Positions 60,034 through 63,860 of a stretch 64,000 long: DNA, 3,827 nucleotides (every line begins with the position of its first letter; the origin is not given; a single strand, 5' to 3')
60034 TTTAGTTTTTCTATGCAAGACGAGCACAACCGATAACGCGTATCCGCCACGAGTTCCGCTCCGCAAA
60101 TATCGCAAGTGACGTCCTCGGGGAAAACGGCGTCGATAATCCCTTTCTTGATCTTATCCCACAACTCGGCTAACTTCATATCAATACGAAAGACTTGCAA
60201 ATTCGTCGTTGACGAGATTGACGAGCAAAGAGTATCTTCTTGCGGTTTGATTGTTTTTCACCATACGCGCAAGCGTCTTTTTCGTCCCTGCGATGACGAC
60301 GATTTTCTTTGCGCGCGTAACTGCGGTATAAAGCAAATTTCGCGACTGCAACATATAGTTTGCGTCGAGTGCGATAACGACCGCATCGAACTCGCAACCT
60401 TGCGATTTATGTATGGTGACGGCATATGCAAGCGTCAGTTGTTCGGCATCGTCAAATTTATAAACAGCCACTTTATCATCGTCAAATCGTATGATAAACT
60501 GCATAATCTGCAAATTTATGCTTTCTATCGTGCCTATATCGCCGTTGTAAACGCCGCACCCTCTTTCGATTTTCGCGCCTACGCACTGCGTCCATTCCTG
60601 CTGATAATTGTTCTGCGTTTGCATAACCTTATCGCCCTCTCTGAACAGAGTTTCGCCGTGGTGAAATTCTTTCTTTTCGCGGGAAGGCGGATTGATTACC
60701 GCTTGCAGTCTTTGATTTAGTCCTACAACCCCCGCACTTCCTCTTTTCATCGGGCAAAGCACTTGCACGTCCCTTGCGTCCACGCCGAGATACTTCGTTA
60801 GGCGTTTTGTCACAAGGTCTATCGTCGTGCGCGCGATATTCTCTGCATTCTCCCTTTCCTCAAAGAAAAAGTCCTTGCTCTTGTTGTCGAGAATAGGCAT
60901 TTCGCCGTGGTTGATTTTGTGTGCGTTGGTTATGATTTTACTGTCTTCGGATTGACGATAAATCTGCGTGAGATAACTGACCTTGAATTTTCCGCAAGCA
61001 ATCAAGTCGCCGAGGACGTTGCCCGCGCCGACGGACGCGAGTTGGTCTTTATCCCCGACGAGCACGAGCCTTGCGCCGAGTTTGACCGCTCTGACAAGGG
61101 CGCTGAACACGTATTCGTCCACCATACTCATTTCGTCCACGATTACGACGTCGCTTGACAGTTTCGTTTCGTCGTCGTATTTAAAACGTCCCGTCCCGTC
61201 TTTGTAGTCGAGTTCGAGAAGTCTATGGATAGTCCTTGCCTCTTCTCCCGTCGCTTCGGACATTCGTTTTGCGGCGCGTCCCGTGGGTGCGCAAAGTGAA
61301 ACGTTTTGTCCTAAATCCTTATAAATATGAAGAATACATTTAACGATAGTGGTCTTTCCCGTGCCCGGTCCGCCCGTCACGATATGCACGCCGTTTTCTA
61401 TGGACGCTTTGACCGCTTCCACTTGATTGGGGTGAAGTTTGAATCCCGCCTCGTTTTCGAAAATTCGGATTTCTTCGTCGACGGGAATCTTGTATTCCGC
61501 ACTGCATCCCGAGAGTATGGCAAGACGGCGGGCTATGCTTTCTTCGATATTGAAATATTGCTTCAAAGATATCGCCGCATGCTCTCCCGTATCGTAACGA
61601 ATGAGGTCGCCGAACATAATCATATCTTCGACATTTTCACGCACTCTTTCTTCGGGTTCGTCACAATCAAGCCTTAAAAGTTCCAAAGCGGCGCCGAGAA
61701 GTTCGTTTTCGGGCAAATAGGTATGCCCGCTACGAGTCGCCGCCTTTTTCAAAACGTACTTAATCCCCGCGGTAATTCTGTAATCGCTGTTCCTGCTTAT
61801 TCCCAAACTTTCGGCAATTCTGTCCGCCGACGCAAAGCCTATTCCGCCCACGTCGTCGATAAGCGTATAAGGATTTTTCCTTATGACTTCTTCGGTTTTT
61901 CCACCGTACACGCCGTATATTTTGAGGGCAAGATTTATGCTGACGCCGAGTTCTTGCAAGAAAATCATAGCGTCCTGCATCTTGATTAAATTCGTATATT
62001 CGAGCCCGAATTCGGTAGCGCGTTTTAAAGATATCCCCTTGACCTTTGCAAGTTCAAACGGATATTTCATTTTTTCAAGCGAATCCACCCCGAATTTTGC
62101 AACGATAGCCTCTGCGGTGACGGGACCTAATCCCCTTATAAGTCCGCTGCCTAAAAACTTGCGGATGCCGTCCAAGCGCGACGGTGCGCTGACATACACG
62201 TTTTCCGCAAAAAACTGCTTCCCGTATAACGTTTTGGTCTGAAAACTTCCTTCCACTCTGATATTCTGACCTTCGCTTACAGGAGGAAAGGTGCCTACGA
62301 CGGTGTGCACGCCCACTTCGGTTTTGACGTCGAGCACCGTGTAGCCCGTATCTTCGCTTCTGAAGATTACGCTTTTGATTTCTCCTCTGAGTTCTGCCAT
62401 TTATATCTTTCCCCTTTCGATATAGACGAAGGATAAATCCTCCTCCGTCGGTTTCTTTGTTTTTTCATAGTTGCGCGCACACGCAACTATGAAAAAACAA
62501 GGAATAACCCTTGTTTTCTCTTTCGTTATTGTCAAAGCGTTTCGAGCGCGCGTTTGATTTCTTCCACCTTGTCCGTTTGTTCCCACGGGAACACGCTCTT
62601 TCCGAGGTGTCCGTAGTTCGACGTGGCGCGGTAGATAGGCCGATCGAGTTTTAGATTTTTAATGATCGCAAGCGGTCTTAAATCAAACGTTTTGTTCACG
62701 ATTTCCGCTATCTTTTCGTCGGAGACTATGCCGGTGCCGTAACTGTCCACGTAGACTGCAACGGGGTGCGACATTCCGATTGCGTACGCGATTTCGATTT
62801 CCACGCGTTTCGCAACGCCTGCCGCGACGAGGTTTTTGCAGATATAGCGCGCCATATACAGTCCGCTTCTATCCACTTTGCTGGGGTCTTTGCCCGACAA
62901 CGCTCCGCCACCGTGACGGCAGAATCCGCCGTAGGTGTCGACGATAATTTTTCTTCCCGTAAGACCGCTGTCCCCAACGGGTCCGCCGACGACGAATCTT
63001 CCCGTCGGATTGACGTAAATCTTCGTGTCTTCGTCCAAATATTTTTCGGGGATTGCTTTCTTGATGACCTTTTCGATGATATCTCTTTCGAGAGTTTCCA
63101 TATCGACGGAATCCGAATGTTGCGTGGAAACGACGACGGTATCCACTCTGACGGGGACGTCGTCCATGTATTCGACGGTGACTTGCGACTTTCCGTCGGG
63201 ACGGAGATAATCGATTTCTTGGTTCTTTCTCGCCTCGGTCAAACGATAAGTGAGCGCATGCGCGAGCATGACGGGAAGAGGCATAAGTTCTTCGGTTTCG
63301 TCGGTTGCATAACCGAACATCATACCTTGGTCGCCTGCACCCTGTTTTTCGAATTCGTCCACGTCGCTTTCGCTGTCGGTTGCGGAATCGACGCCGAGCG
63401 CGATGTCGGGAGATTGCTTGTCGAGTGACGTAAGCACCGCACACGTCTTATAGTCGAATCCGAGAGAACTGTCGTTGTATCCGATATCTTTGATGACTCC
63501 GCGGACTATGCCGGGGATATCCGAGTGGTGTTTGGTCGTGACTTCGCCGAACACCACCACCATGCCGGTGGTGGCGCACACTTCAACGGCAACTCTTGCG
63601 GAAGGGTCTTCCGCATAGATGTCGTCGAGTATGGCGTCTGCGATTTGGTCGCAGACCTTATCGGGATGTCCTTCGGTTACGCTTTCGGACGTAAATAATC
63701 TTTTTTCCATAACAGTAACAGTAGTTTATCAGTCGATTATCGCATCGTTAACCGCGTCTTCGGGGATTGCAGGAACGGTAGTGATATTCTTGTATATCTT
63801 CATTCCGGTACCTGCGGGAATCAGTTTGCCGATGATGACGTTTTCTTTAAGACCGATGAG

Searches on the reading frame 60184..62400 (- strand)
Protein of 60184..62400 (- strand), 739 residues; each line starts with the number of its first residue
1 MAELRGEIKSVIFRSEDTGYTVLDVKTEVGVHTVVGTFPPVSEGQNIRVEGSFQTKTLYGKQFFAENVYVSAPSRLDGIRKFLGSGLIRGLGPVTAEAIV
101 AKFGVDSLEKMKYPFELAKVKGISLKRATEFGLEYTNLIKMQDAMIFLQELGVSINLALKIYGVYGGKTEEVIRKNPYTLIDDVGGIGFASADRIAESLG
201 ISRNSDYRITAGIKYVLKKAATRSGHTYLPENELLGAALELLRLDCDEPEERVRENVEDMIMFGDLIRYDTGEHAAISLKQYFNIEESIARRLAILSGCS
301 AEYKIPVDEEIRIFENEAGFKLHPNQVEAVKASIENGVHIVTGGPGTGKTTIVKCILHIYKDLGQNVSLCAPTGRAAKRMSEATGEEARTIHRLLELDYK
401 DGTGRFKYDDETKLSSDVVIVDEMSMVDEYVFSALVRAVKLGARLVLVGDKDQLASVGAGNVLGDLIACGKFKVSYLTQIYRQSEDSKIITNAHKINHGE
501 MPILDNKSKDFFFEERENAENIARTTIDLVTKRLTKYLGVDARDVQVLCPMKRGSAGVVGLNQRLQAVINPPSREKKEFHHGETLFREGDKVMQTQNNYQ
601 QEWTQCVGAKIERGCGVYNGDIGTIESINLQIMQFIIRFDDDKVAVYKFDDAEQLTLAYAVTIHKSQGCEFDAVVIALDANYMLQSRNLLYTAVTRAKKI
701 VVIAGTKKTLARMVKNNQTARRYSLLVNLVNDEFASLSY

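Call 95: search_protein_families(library=pfam, proteins=[window:60184-62400:-], max_evalue=1e-8)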
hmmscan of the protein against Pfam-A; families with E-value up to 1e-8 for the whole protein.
window:60184-62400:- (739 aa): 8 families
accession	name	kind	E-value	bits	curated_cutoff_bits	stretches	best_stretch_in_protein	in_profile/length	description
PF13604.12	AAA_30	-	1.3e-43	149.4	27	1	322-503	2-176/191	AAA domain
PF13245.12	AAA_19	-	2.5e-43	147.9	25.1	1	326-458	1-133/134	AAA domain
PF14490.11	HHH_RecD2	-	3.5e-35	120.2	27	1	140-228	4-92/92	ATP-dependent RecD2 DNA helicase HHH domain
PF18335.7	SH3_13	-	1e-22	80.1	41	1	561-639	1-65/65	ATP-dependent RecD-like DNA helicase SH3 domain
PF23139.1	OB_YrrC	-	7.5e-19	67.9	27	1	1-72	1-75/76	ATP-dependent DNA helicase YrrC, OB-fold domain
PF13538.12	UvrD_C_2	-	1.1e-15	57.7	27.4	1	657-703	1-51/52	UvrD-like helicase C-terminal domain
PF01443.25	Viral_helicase1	-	4.6e-12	46.7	21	0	654-703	174-226/228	Viral superfamily 1 RNA helicase core domain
PF13086.12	AAA_11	-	6.8e-10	39.6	27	0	324-379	4-67/257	AAA domain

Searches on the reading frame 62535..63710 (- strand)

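Call 95: search_protein_families(library=pfam, proteins=[window:62535-63710:-], max_evalue=1e-8)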
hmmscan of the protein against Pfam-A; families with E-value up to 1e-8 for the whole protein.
window:62535-63710:- (392 aa): 3 families
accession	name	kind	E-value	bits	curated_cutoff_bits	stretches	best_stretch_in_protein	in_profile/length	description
PF02773.21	S-AdoMet_synt_C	-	4.6e-64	214.9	25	1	241-378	1-138/138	S-adenosylmethionine synthetase, C-terminal domain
PF02772.21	S-AdoMet_synt_M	-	1.3e-51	174.2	29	1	122-239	1-120/120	S-adenosylmethionine synthetase, central domain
PF00438.25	S-AdoMet_synt_N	-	1.7e-43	147.6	33.1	1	4-101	2-99/99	S-adenosylmethionine synthetase, N-terminal domain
